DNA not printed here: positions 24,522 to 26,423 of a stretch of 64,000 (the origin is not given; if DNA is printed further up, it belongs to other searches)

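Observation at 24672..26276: Circularly permuted cofactor-independent phosphoglycerate mutase in a single ORF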

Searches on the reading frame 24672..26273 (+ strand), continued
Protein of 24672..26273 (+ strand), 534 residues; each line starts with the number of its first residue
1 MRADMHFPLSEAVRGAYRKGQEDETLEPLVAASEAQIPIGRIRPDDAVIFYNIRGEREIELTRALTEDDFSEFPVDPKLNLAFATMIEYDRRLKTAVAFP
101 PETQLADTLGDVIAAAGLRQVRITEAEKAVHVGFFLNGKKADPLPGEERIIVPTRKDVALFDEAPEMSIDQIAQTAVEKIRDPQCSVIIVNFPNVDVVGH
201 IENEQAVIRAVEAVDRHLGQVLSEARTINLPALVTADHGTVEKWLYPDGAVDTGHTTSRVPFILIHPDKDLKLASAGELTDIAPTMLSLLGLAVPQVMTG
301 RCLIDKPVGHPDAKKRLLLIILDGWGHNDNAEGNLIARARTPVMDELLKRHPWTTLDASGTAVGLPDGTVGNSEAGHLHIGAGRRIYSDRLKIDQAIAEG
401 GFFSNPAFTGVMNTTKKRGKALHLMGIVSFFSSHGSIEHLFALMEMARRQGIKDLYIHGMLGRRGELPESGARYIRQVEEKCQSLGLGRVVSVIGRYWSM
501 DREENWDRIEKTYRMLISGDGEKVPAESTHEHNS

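Call 6: find_homologous_proteins(query=window:24672-26273:+, max_evalue=1e-20)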
Query window:24672-26273:+ (534 aa): 7670 proteins with E <= 1e-20 among 8000 candidates; the best 120 are listed.
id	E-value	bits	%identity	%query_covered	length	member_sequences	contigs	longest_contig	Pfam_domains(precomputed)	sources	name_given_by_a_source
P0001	0.0e+0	1206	100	100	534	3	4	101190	PF06415.19,PF01676.24,PF01663.28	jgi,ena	-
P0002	0.0e+0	1130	93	100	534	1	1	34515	PF06415.19,PF01676.24,PF01663.28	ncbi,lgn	-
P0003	1.1e-281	953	78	100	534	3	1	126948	PF06415.19,PF01676.24,PF01663.28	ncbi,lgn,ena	-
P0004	2.0e-238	810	69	98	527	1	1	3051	PF06415.19,PF01676.24,PF01663.28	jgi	jgi:2,3-bisphosphoglycerate-independent phosphoglycerate mutase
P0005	1.1e-237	808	68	98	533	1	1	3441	PF06415.19,PF01676.24,PF01663.28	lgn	-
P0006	2.3e-237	807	69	98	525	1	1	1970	PF06415.19,PF01676.24,PF01663.28,PF00884.29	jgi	jgi:2,3-bisphosphoglycerate-independent phosphoglycerate mutase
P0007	3.2e-237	807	69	98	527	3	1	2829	PF06415.19,PF01676.24,PF01663.28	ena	-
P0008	4.2e-237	806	69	99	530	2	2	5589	PF06415.19,PF01676.24,PF01663.28,PF00884.29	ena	-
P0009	1.3e-236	804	68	99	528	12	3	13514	PF06415.19,PF01676.24,PF01663.28,PF00884.29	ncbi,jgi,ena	ncbi:MAG: alkaline phosphatase family protein [Smithellaceae bacterium]|jgi:2,3-bisphosphoglycerate-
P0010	1.4e-236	804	68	99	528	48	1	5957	PF06415.19,PF01676.24,PF01663.28,PF00884.29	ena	-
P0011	1.7e-236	804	68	98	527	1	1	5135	PF06415.19,PF01676.24,PF01663.28,PF00884.29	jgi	jgi:2,3-bisphosphoglycerate-independent phosphoglycerate mutase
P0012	2.1e-236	804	69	98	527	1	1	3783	PF06415.19,PF01676.24,PF01663.28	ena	-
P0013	2.8e-236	803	68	98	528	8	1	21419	PF06415.19,PF01676.24,PF01663.28,PF00884.29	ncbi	-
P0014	3.5e-236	803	69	98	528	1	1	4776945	PF06415.19,PF01676.24,PF01663.28,PF00884.29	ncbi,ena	-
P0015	3.5e-236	803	68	97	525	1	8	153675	PF06415.19,PF01676.24,PF01663.28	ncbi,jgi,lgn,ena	jgi:2,3-bisphosphoglycerate-independent phosphoglycerate mutase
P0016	4.8e-236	803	68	99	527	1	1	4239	PF06415.19,PF01676.24,PF01663.28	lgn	-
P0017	1.3e-235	801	68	99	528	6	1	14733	PF06415.19,PF01676.24,PF01663.28,PF00884.29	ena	-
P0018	1.3e-235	801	68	98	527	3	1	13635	PF06415.19,PF01676.24,PF01663.28,PF00884.29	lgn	-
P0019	2.1e-235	801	68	98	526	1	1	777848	PF06415.19,PF01676.24,PF01663.28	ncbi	ncbi:MAG: alkaline phosphatase family protein [Smithellaceae bacterium]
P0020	2.1e-235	801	68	98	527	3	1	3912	PF06415.19,PF01676.24,PF01663.28,PF00884.29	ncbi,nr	ncbi:MAG: 2,3-bisphosphoglycerate-independent phosphoglycerate mutase [Smithella sp. PtaU1.Bin162]|n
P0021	3.7e-235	800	68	98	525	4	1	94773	PF06415.19,PF01676.24,PF01663.28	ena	-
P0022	4.7e-235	799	69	99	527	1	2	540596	PF06415.19,PF01676.24,PF01663.28,PF00884.29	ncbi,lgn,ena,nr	ncbi:MAG: phosphoglycerate mutase (2,3-diphosphoglycerate-independent) [Deltaproteobacteria bacteriu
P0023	7.0e-235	799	68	99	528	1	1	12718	PF06415.19,PF01676.24,PF01663.28,PF00884.29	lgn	-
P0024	3.3e-234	797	68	99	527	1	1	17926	PF06415.19,PF01676.24,PF01663.28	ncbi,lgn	-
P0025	3.5e-234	797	67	97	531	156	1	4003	PF06415.19,PF01676.24,PF01663.28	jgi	jgi:2,3-bisphosphoglycerate-independent phosphoglycerate mutase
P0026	3.9e-234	796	68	99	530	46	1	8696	PF06415.19,PF01676.24,PF01663.28,PF00884.29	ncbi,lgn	ncbi:MAG: alkaline phosphatase family protein [Smithellaceae bacterium]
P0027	1.0e-233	795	68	98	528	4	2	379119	PF06415.19,PF01676.24,PF01663.28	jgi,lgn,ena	jgi:2,3-bisphosphoglycerate-independent phosphoglycerate mutase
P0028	1.0e-233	795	69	98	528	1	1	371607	PF06415.19,PF01676.24,PF01663.28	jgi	-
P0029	2.2e-233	794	69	97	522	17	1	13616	PF06415.19,PF01676.24,PF01663.28,PF00884.29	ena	-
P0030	3.1e-233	793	68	98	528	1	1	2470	PF06415.19,PF01676.24,PF01663.28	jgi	jgi:2,3-bisphosphoglycerate-independent phosphoglycerate mutase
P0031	3.3e-233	793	68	98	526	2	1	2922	PF06415.19,PF01676.24,PF01663.28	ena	-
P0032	3.8e-233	793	68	98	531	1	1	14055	PF06415.19,PF01676.24,PF01663.28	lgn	-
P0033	1.5e-232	791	67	98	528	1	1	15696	PF06415.19,PF01676.24,PF01663.28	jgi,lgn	-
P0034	1.8e-232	791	68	99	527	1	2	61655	PF06415.19,PF01676.24,PF01663.28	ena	-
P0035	1.8e-232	791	68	97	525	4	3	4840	PF06415.19,PF01676.24,PF01663.28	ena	-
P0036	1.9e-232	791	68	98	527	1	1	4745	PF06415.19,PF01676.24,PF01663.28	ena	-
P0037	2.5e-232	790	67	98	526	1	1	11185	PF06415.19,PF01676.24,PF01663.28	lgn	-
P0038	2.8e-232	790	68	99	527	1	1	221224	PF06415.19,PF01676.24,PF01663.28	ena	-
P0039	5.9e-232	789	68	99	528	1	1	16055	PF06415.19,PF01676.24,PF01663.28,PF00884.29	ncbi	-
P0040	7.0e-232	789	68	97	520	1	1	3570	PF06415.19,PF01676.24,PF01663.28,PF00884.29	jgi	jgi:2,3-bisphosphoglycerate-independent phosphoglycerate mutase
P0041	9.0e-232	789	67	98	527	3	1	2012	PF06415.19,PF01676.24,PF01663.28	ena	-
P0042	9.5e-232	788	68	99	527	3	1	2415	PF06415.19,PF01676.24,PF01663.28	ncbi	-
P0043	9.6e-232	788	67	98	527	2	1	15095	PF06415.19,PF01676.24,PF01663.28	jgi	jgi:2,3-bisphosphoglycerate-independent phosphoglycerate mutase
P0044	1.0e-231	788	67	99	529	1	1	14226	PF06415.19,PF01676.24,PF01663.28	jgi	jgi:2,3-bisphosphoglycerate-independent phosphoglycerate mutase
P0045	1.1e-231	788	67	99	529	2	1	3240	PF06415.19,PF01676.24,PF01663.28,PF00884.29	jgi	jgi:2,3-bisphosphoglycerate-independent phosphoglycerate mutase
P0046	1.2e-231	788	68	98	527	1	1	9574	PF06415.19,PF01676.24,PF01663.28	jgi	jgi:2,3-bisphosphoglycerate-independent phosphoglycerate mutase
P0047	1.8e-231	788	68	98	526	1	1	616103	PF06415.19,PF01676.24,PF01663.28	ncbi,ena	-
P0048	2.5e-231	787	67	98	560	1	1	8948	PF06415.19,PF01676.24,PF01663.28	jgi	jgi:2,3-bisphosphoglycerate-independent phosphoglycerate mutase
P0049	2.8e-231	787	69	98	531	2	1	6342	PF06415.19,PF01676.24,PF01663.28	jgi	jgi:2,3-bisphosphoglycerate-independent phosphoglycerate mutase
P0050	3.3e-231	787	68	97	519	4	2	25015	PF06415.19,PF01676.24,PF01663.28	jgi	-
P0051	3.9e-231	786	68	97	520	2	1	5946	PF06415.19,PF01676.24,PF01663.28,PF00884.29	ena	-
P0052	5.9e-231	786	68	99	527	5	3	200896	PF06415.19,PF01676.24,PF01663.28,PF00884.29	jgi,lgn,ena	-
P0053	8.5e-231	785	68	98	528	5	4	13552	PF06415.19,PF01676.24,PF01663.28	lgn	-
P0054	1.2e-230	785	67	99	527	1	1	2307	PF06415.19,PF01676.24,PF01663.28,PF00884.29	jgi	-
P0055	1.3e-230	785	69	97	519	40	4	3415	PF06415.19,PF01676.24,PF01663.28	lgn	-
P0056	1.3e-230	785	67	98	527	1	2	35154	PF06415.19,PF01676.24,PF01663.28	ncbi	-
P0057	1.4e-230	785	68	98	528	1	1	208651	PF06415.19,PF01676.24,PF01663.28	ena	-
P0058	1.7e-230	784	67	98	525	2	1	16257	PF06415.19,PF01676.24,PF01663.28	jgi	-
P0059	2.8e-230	784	67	98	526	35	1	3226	PF06415.19,PF01676.24,PF01663.28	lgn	-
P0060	3.2e-230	783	66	99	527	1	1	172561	PF06415.19,PF01676.24,PF01663.28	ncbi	ncbi:MAG: alkaline phosphatase family protein [Deltaproteobacteria bacterium]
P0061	3.3e-230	783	67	98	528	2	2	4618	PF06415.19,PF01676.24,PF01663.28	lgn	-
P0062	3.5e-230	783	67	99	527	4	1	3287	PF06415.19,PF01676.24,PF01663.28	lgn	-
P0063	3.5e-230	783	67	98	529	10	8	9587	PF06415.19,PF01676.24,PF01663.28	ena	-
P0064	3.6e-230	783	68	99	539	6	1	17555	PF06415.19,PF01676.24,PF01663.28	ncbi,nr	ncbi:MAG: phosphoglycerate mutase (2,3-diphosphoglycerate-independent) [Deltaproteobacteria bacteriu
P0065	3.6e-230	783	67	98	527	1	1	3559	PF06415.19,PF01676.24,PF01663.28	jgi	jgi:2,3-bisphosphoglycerate-independent phosphoglycerate mutase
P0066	4.6e-230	783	68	98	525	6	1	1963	PF06415.19,PF01676.24,PF01663.28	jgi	jgi:2,3-bisphosphoglycerate-independent phosphoglycerate mutase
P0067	7.0e-230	782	67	99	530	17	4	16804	PF06415.19,PF01676.24,PF01663.28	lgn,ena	-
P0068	1.1e-229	782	68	97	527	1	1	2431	PF06415.19,PF01676.24,PF01663.28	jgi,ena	jgi:2,3-bisphosphoglycerate-independent phosphoglycerate mutase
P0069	1.2e-229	782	67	99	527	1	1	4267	PF06415.19,PF01676.24,PF01663.28,PF00884.29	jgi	jgi:2,3-bisphosphoglycerate-independent phosphoglycerate mutase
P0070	1.5e-229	781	68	99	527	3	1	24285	PF06415.19,PF01676.24,PF01663.28,PF00884.29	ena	-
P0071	1.6e-229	781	67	99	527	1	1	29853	PF06415.19,PF01676.24,PF01663.28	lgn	-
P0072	2.5e-229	780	66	99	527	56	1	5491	PF06415.19,PF01676.24,PF01663.28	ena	-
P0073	2.6e-229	780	67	98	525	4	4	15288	PF06415.19,PF01676.24,PF01663.28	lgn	-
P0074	3.4e-229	780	67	98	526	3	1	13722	PF06415.19,PF01676.24,PF01663.28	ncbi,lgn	ncbi:MAG: alkaline phosphatase family protein [Smithella sp.]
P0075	3.5e-229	780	67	99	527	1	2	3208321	PF06415.19,PF01676.24,PF01663.28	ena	-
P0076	5.8e-229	779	70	97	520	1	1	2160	PF06415.19,PF01676.24,PF01663.28,PF00884.29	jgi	jgi:2,3-bisphosphoglycerate-independent phosphoglycerate mutase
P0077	7.1e-229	779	66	99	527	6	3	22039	PF06415.19,PF01676.24,PF01663.28,PF00884.29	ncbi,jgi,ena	ncbi:MAG: alkaline phosphatase family protein [Smithella sp.]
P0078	9.6e-229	779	68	98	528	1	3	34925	PF06415.19,PF01676.24,PF01663.28,PF00884.29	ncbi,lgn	-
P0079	1.1e-228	778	66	98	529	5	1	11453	PF06415.19,PF01676.24,PF01663.28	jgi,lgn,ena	-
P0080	1.1e-228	778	68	98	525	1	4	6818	PF06415.19,PF01676.24,PF01663.28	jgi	jgi:2,3-bisphosphoglycerate-independent phosphoglycerate mutase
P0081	3.0e-228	777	67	99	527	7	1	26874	PF06415.19,PF01676.24,PF01663.28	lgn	-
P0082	5.8e-228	776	66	99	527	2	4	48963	PF06415.19,PF01676.24,PF01663.28,PF00884.29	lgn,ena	-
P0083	5.9e-228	776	67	98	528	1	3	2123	PF06415.19,PF01676.24,PF01663.28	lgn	-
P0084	6.5e-228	776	66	97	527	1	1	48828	PF06415.19,PF01676.24,PF01663.28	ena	-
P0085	6.7e-228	776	68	97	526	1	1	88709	PF06415.19,PF01676.24,PF01663.28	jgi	-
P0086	9.8e-228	775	66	99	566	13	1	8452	PF06415.19,PF01676.24,PF01663.28,PF00884.29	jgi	jgi:2,3-bisphosphoglycerate-independent phosphoglycerate mutase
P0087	1.3e-227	775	67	98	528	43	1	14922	PF06415.19,PF01676.24,PF01663.28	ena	-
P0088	2.0e-227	774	67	98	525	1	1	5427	PF06415.19,PF01676.24,PF01663.28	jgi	jgi:2,3-bisphosphoglycerate-independent phosphoglycerate mutase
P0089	2.2e-227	774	67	97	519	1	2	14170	PF06415.19,PF01676.24,PF01663.28,PF00884.29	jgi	jgi:2,3-bisphosphoglycerate-independent phosphoglycerate mutase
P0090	2.5e-227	774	66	98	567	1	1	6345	PF06415.19,PF01676.24,PF01663.28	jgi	jgi:2,3-bisphosphoglycerate-independent phosphoglycerate mutase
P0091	2.6e-227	774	66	99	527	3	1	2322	PF06415.19,PF01676.24,PF01663.28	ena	-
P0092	2.6e-227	774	66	98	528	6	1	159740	PF06415.19,PF01676.24,PF01663.28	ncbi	-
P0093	3.4e-227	773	69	97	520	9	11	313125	PF06415.19,PF01676.24,PF01663.28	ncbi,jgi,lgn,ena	jgi:2,3-bisphosphoglycerate-independent phosphoglycerate mutase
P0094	6.5e-227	773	66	99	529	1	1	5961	PF06415.19,PF01676.24,PF01663.28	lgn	-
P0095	8.3e-227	772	65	99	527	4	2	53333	PF06415.19,PF01676.24,PF01663.28,PF00884.29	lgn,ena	-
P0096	9.3e-227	772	65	97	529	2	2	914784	PF06415.19,PF01676.24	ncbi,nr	ncbi:MAG: 2,3-bisphosphoglycerate-independent phosphoglycerate mutase [Syntrophus sp. SKADARSKE-3]|n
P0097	1.3e-226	772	65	99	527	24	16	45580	PF06415.19,PF01676.24,PF01663.28,PF00884.29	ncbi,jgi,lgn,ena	-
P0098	2.1e-226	771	66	98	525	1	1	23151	PF06415.19,PF01676.24,PF01663.28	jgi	jgi:2,3-bisphosphoglycerate-independent phosphoglycerate mutase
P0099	3.5e-226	770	68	98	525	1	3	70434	PF06415.19,PF01676.24,PF01663.28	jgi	jgi:2,3-bisphosphoglycerate-independent phosphoglycerate mutase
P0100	4.8e-226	770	67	98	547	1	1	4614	PF06415.19,PF01676.24,PF01663.28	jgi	jgi:2,3-bisphosphoglycerate-independent phosphoglycerate mutase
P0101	6.0e-226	769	66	98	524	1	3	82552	PF06415.19,PF01676.24,PF01663.28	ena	-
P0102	7.4e-226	769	67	98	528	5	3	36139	PF06415.19,PF01676.24,PF01663.28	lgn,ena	-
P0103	7.9e-226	769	66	98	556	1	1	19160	PF06415.19,PF01676.24,PF01663.28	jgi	jgi:2,3-bisphosphoglycerate-independent phosphoglycerate mutase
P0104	8.9e-226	769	65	98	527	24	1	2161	PF06415.19,PF01676.24,PF01663.28,PF00884.29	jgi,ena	-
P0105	2.0e-225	768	66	98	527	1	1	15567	PF06415.19,PF01676.24,PF01663.28,PF00884.29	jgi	jgi:2,3-bisphosphoglycerate-independent phosphoglycerate mutase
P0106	2.2e-225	767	67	97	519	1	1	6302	PF06415.19,PF01676.24,PF01663.28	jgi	-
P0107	2.5e-225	767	66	97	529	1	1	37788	PF06415.19,PF01676.24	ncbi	-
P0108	2.5e-225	767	66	98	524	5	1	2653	PF06415.19,PF01676.24,PF01663.28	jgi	-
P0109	5.3e-225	766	66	99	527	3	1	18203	PF06415.19,PF01676.24,PF01663.28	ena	-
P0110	1.5e-224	765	66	97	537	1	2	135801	PF06415.19,PF01676.24,PF01663.28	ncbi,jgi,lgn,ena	-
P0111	1.6e-224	765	65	98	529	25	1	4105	PF06415.19,PF01676.24,PF01663.28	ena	-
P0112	2.0e-224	764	66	97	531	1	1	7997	PF06415.19,PF01676.24,PF01663.28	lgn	-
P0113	2.5e-224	764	66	96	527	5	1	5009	PF06415.19,PF01676.24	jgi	jgi:2,3-bisphosphoglycerate-independent phosphoglycerate mutase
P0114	3.2e-224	764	65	98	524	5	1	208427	PF06415.19,PF01676.24,PF01663.28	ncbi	-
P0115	7.0e-224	763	65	97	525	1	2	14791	PF06415.19,PF00245.26,PF01676.24,PF01663.28,PF00884.29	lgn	-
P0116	7.3e-224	762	65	99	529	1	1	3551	PF06415.19,PF01676.24,PF01663.28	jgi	jgi:2,3-bisphosphoglycerate-independent phosphoglycerate mutase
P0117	1.7e-223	761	64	99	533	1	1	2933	PF06415.19,PF01676.24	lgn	-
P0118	2.0e-223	761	66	98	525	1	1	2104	PF06415.19,PF01676.24,PF01663.28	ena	-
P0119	2.3e-223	761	66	97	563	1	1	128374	PF06415.19,PF01676.24,PF01663.28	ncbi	-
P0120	3.5e-223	760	66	97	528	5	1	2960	PF06415.19,PF01676.24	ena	-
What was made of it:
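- More than 120 homologue clusters are collinear over 97-100% of the length (call 6).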

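Call 19: find_related_loci(query=A1, collection=genome_contigs, flank=6000)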
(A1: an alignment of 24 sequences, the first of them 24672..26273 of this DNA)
Query A1 (534 aa) in genome_contigs; peptide patterns used: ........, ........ (x = any residue, [..] = any of these).
518 stretches matched a pattern; 459 encode a relative of the query (tblastn E <= 1e-3); the best 80 are kept; 80 distinct loci.
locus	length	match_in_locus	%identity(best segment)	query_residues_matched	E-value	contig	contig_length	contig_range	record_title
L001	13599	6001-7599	78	1-533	0e+0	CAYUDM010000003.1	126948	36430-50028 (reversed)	MAG TPA_asm: uncultured Smithella sp. isolate binchicken_co42_513 genome assembly, contig: NODE_31_length_126948_cov_6.1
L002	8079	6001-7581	69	1-527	0e+0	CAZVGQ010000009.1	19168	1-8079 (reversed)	MAG TPA_asm: uncultured Smithella sp. isolate SRP239243_co1_172 genome assembly, contig: NODE_4608_length_19168_cov_149.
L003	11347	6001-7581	68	1-527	0e+0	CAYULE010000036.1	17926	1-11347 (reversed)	MAG TPA_asm: uncultured Smithella sp. isolate binchicken_co269_68 genome assembly, contig: NODE_2861_length_17926_cov_19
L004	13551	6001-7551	68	6-524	0e+0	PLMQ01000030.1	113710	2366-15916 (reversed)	MAG: Syntrophaceae bacterium isolate fen_1166 73.20120800_E2X.51_contig_1778, whole genome shotgun sequence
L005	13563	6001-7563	69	6-526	0e+0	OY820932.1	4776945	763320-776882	MAG: Smithellaceae bacterium isolate 90efb5c7-b315-4df1-98b9-9b59cc098579 genome assembly, chromosome: 1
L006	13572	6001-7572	68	1-524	0e+0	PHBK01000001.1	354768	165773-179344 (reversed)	MAG: Deltaproteobacteria bacterium HGW-Deltaproteobacteria-12 bjp_ig2069_scaffold_24, whole genome shotgun sequence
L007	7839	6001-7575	68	1-525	0e+0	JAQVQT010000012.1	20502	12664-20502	MAG: Smithellaceae bacterium isolate STF1_233 NODE_6398_length_20502_cov_19.880049_Sandtown_F1, whole genome shotgun seq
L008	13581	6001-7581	68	1-527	0e+0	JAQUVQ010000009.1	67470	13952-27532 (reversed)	MAG: Smithellaceae bacterium isolate STD2_170 NODE_1397_length_67470_cov_7.803350_Sandtown_D2, whole genome shotgun sequ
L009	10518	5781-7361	69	1-527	0e+0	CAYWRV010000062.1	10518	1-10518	MAG TPA_asm: uncultured Smithella sp. isolate binchicken_co74_231 genome assembly, contig: NODE_12031_length_10518_cov_8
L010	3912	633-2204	68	1-524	0e+0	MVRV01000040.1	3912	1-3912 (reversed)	MAG: Smithella sp. PtaU1.Bin162 A4E71_contig000040, whole genome shotgun sequence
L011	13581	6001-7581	68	1-527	0e+0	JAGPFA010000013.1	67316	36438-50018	MAG: Syntrophaceae bacterium isolate Gw_SlDig_bin_144 Gw_SlDig_502_length_67316_cov_15.021938, whole genome shotgun sequ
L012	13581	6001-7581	69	1-527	0e+0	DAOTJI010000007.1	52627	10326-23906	MAG TPA_asm: Smithellaceae bacterium isolate AMR_MDS_3003 NODE_762_length_52627_cov_8.424846, whole genome shotgun seque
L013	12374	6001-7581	68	1-527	0e+0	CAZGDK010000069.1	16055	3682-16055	MAG TPA_asm: uncultured Smithella sp. isolate SRP263991_co7_550 genome assembly, contig: NODE_6420_length_16055_cov_12.8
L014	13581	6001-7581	68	1-527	0e+0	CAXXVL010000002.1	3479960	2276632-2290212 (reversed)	MAG: Smithellaceae bacterium isolate ea3e3a57-e723-42e2-b213-d72c633126af genome assembly, contig: contig_2, whole genom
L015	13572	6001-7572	67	1-524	0e+0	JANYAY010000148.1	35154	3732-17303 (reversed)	MAG: Deltaproteobacteria bacterium isolate GL140_5_metabat_391 GL140_5_k141_104420, whole genome shotgun sequence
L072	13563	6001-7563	65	9-528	0e+0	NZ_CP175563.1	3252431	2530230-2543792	Syntrophus buswellii strain DM-2 chromosome, complete genome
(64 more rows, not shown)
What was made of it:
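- On Natural circular permutant (general definition): Conserved in at least 80 genomes (call 19).
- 80 species-level Syntrophales genomes were fetched out of 459 tblastn-confirmed relatives, including closed chromosomes (call 19).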

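Call 20: search_protein_representatives(protein=window:24672-26273:+)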
Query: 534 residues. Proteins with E-value up to 0.001 (for the whole library): 11684; up to 1e-10: 6594; up to 1e-30: 1948. The best 150 are listed.
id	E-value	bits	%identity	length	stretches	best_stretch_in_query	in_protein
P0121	2.2e-174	597.5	52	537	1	7-524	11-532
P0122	3.3e-128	445.2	55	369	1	161-522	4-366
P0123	6.4e-117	407.9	42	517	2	315-526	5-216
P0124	7.1e-117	407.8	43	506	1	11-503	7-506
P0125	1.6e-116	406.6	43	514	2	317-524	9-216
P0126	5.3e-116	404.9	43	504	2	318-525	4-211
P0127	8.5e-116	404.2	43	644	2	11-306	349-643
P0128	1.5e-115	403.4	42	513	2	10-304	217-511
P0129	4.9e-114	398.4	41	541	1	9-523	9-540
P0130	5.7e-113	394.9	41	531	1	7-524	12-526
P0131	1.0e-112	394.0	40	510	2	11-305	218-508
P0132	9.7e-112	390.8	42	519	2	2-305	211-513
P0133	2.0e-111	389.8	43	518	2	15-303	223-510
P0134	7.0e-111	388.0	42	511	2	11-305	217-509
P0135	7.7e-110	384.5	42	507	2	10-306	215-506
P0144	1.5e-107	377.0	40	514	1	10-519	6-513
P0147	7.7e-107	374.7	45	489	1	26-518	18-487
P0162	7.7e-102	358.2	40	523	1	11-524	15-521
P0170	2.4e-100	353.2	38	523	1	9-522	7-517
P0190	1.2e-96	341.0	38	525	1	11-522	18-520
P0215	2.2e-94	333.5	39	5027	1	15-523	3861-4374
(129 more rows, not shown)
